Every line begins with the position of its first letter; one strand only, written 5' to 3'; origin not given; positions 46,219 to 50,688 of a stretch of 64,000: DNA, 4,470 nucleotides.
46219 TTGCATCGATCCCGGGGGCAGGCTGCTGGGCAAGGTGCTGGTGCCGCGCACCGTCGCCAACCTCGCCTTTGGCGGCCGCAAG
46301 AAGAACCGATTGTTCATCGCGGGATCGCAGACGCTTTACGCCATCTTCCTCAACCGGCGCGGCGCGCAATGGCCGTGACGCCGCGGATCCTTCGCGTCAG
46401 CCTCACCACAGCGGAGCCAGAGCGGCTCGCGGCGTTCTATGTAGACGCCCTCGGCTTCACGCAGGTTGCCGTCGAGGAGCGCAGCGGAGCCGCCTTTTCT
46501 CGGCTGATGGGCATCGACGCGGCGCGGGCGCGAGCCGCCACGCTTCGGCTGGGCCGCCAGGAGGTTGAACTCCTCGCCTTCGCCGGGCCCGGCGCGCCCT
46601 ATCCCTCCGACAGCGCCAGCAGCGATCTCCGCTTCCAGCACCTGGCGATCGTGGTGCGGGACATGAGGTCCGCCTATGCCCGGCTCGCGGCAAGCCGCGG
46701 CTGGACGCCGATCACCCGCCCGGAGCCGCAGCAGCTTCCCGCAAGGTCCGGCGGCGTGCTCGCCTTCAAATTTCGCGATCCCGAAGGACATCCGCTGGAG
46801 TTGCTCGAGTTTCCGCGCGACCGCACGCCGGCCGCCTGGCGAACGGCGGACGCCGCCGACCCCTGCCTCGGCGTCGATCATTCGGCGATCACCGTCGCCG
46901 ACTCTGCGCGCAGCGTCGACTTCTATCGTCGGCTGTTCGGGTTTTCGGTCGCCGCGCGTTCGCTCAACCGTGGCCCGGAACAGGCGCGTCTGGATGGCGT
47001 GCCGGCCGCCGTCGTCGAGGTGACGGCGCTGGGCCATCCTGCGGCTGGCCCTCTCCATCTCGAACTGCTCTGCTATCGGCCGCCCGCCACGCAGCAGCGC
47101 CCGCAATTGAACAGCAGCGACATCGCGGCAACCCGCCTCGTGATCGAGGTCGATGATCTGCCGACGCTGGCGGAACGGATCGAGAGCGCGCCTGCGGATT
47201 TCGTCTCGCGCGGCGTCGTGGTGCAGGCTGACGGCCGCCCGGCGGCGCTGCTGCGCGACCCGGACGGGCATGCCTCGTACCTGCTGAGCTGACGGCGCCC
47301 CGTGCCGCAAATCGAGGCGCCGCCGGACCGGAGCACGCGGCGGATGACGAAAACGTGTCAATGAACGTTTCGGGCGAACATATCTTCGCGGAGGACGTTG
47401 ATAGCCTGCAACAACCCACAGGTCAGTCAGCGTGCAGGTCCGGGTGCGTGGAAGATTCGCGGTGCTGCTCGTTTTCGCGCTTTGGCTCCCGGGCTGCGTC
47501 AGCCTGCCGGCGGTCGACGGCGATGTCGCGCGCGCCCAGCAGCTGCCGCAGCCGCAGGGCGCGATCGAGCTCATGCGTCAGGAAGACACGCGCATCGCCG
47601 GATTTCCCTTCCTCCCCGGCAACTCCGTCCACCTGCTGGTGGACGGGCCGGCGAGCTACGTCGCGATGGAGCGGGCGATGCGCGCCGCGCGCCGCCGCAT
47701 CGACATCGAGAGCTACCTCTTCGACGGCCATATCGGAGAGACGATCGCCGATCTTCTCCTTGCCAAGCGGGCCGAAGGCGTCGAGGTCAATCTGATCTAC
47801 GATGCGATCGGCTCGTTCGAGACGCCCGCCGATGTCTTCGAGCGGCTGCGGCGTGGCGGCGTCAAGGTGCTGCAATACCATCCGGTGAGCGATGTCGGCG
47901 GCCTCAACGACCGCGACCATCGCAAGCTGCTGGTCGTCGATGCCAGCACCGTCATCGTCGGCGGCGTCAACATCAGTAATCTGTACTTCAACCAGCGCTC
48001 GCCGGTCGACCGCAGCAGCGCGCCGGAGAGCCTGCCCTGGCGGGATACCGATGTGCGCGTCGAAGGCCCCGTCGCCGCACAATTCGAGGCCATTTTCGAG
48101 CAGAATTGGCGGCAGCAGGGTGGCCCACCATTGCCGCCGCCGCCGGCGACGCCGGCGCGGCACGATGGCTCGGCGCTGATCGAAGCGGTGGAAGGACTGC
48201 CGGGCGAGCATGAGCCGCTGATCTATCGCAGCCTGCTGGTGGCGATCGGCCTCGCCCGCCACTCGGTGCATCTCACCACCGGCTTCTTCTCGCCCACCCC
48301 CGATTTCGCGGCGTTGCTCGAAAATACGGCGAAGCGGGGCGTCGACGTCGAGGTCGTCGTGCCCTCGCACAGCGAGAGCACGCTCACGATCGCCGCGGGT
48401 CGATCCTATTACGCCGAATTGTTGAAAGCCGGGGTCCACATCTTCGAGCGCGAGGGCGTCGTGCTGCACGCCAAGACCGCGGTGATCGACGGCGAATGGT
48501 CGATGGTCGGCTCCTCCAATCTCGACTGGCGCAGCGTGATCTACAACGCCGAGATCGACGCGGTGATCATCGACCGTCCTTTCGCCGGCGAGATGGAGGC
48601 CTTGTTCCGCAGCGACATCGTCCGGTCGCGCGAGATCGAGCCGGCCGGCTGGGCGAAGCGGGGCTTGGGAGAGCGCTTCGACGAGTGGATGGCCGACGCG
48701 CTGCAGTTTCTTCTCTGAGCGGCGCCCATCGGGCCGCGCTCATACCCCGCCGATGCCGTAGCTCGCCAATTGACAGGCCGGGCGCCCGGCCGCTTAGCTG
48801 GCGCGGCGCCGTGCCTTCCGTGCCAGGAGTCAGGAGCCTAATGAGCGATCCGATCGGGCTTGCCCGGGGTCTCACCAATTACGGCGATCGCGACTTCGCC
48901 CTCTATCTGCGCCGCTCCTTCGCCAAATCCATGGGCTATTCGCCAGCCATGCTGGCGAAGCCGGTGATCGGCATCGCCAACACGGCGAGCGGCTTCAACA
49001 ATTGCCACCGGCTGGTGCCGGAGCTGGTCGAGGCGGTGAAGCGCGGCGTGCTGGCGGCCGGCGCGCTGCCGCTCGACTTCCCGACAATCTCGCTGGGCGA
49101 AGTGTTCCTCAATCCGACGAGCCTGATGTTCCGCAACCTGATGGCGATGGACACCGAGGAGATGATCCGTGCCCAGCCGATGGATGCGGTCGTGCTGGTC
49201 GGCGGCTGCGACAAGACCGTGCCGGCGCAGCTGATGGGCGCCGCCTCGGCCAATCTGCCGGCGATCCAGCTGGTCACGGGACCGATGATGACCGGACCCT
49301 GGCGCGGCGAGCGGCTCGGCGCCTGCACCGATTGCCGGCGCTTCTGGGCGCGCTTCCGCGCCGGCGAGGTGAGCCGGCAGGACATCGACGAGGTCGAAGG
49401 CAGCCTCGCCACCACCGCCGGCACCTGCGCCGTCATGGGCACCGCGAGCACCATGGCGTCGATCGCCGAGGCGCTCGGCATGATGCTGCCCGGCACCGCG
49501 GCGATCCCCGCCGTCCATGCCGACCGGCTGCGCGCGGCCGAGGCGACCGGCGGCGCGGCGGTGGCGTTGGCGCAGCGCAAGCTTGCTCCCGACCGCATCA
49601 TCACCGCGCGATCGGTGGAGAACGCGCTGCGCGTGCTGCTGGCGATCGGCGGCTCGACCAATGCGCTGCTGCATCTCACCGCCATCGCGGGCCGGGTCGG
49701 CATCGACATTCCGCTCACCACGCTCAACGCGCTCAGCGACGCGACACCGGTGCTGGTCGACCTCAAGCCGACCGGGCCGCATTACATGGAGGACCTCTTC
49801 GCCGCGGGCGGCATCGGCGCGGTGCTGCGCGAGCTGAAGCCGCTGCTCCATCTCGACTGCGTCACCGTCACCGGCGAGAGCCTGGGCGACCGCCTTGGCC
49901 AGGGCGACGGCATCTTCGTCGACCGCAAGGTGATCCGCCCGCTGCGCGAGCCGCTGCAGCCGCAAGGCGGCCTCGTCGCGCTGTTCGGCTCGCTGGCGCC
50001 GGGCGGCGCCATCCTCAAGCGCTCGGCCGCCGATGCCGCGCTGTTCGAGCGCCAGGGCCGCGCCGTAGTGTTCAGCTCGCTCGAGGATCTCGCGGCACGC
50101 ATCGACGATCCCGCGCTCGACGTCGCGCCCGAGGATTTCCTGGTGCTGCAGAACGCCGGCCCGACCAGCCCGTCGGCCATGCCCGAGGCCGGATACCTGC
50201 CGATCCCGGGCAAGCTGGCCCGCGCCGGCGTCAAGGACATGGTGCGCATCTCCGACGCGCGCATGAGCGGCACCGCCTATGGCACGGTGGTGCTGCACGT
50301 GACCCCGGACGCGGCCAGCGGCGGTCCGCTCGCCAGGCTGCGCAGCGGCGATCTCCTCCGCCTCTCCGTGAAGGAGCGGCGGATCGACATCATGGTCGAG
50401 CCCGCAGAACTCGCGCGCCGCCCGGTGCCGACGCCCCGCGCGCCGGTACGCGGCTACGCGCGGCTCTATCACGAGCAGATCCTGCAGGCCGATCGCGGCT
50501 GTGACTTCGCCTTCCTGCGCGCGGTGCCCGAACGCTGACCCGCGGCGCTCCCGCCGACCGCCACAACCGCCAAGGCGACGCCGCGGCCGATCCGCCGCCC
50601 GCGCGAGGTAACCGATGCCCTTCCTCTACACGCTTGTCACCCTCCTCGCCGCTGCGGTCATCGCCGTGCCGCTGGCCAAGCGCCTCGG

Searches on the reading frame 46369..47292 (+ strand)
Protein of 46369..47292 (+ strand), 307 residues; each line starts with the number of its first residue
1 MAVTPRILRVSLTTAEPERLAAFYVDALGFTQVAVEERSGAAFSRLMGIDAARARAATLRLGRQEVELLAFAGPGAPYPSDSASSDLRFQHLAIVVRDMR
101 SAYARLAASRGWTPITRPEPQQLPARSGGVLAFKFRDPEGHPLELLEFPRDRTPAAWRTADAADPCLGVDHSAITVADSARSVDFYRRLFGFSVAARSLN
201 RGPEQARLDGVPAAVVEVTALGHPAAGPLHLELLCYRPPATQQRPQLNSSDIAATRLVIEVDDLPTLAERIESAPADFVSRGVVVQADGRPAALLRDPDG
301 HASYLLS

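Call 37: search_protein_families(library=pfam, proteins=[window:46369-47292:+], max_evalue=0.001)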
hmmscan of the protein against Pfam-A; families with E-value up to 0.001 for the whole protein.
window:46369-47292:+ (307 aa): 4 families
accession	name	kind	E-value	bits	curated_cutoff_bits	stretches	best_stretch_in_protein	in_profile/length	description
PF00903.31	Glyoxalase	-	1.9e-19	70.6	20.6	2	6-145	1-121/121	Glyoxalase/Bleomycin resistance protein/Dioxygenase superfamily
PF18029.7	Glyoxalase_6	-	2e-12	48.1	23.6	2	10-145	2-105/106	Glyoxalase-like domain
PF13669.12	Glyoxalase_4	-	2.1e-10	41.3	27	1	12-117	5-96/109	Glyoxalase/Bleomycin resistance protein/Dioxygenase superfamily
PF22677.2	Ble-like_N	-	2.4e-06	27.7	24.5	0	173-196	6-29/41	Bleomycin resistance protein-like N-terminal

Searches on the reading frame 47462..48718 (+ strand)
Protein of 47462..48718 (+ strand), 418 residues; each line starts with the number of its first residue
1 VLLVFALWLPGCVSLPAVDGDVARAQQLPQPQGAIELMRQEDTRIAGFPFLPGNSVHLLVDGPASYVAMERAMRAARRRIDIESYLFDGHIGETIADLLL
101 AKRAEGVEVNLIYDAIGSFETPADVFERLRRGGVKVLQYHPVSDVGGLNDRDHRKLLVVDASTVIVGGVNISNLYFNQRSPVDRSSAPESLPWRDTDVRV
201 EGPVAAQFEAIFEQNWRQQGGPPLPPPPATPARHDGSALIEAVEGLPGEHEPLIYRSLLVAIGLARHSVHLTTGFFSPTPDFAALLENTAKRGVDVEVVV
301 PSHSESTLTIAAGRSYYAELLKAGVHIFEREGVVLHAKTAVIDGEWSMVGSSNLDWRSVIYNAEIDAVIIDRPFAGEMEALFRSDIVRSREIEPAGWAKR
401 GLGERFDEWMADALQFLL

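Call 9: search_protein_families(library=pfam, proteins=[window:47462-48718:+], max_evalue=0.01)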
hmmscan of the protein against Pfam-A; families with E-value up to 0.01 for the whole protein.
window:47462-48718:+ (418 aa): 2 families
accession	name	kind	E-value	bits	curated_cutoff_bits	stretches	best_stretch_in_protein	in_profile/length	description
PF13091.12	PLDc_2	-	7.7e-41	139.5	27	2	260-385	3-131/132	PLD-like domain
PF00614.28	PLDc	-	3.4e-12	46.2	21.9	2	334-358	4-28/28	Phospholipase D Active site motif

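Call 64: search_protein_families(library=ncbifam, proteins=[window:47462-48718:+], max_evalue=0.01)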
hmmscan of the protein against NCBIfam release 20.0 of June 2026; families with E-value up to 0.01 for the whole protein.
window:47462-48718:+ (418 aa): 9 families
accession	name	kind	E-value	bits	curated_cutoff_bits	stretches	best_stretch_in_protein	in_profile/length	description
TIGR04265.1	bac_cardiolipin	equivalog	1.3e-70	238.7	290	1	52-414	117-479/483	cardiolipin synthase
NF009107.0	PRK12452.1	equivalog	7.1e-48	163.6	787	2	242-408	333-499/509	cardiolipin synthase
NF008427.0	PRK11263.1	equivalog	7.9e-48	163.5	281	1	50-382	5-336/409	cardiolipin synthase ClsB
NF038319.1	DISARM_DrmC_I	equivalog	7.8e-18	64.9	133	2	258-383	99-232/236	DISARM system phospholipase D-like protein DrmC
NF010492.0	PRK13912.1-3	equivalog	1.3e-06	28.1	297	0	68-177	38-146/178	nuclease NucT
NF010491.0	PRK13912.1-2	equivalog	0.00075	19.3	225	0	256-362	39-150/180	nuclease NucT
NF010493.0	PRK13912.1-4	equivalog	0.0021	18.1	351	0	282-382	55-161/171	nuclease NucT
NF010490.0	PRK13912.1-1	equivalog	0.0056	16.8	211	0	75-177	41-130/159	nuclease NucT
NF006946.0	PRK09428.1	equivalog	0.0098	14.8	314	0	324-371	345-391/451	CDP-diacylglycerol--serine O-phosphatidyltransferase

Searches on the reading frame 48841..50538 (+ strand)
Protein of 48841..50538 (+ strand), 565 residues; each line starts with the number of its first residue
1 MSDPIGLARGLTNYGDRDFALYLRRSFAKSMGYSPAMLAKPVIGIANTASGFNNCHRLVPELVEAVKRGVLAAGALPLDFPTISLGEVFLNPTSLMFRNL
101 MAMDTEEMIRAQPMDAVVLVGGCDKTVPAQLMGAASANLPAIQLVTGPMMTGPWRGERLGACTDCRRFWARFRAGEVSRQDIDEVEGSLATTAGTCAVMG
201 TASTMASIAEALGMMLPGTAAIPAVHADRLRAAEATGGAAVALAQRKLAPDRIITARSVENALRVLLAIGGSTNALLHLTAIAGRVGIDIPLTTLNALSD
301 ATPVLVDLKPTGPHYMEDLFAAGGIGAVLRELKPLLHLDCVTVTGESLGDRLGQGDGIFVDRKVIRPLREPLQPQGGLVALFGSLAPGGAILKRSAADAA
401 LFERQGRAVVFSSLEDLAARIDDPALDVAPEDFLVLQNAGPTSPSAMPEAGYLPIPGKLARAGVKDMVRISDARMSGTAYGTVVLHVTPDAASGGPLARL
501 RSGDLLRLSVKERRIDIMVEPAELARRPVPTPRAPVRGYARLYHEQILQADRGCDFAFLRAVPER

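Call 37: search_protein_families(library=pfam, proteins=[window:48841-50538:+], max_evalue=0.001)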
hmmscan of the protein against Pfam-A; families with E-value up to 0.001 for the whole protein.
window:48841-50538:+ (565 aa): 2 families
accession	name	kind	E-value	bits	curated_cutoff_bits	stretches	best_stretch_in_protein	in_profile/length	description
PF00920.27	ILVD_EDD_N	-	1e-103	347.3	27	1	40-350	1-315/316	Dihydroxy-acid/6-phosphogluconate dehydratase N-terminal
PF24877.1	ILV_EDD_C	-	5.8e-50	169.8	27.7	1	363-554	1-191/191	Dihydroxy-acid/6-phosphogluconate dehydratase C-terminal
